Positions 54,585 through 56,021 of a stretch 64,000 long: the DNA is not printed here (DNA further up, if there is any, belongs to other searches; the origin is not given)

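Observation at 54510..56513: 7TM receptor with C-terminal RGS domain (AtRGS1-like architecture), revealed only after splicing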

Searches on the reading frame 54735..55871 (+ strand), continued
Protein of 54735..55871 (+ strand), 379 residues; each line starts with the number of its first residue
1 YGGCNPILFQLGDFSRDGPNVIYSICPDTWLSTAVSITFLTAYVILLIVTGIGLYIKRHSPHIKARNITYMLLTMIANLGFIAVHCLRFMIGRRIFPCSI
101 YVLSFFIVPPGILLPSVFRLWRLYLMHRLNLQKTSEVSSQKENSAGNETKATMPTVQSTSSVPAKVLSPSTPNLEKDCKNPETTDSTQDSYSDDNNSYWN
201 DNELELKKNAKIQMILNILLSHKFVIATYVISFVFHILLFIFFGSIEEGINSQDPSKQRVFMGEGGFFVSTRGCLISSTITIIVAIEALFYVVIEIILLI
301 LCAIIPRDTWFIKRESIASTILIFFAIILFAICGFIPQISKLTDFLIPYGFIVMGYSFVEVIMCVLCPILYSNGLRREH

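Call 63: search_solved_structures(query=A3, max_evalue=10, show_alignments=1)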
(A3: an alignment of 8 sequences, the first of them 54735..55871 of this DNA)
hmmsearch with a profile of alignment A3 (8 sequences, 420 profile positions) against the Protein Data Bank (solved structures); distinct sequences matched with E-value up to 10: 3.
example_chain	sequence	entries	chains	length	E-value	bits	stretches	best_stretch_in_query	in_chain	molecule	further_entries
29vf_O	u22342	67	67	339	1.3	11.1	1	165-214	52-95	TATA-box-binding protein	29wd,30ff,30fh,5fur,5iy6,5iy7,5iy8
6yej_A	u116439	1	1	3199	1.9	10.6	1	139-207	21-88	Huntingtin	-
23fj_S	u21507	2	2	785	9.3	8.3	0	162-212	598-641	Snf5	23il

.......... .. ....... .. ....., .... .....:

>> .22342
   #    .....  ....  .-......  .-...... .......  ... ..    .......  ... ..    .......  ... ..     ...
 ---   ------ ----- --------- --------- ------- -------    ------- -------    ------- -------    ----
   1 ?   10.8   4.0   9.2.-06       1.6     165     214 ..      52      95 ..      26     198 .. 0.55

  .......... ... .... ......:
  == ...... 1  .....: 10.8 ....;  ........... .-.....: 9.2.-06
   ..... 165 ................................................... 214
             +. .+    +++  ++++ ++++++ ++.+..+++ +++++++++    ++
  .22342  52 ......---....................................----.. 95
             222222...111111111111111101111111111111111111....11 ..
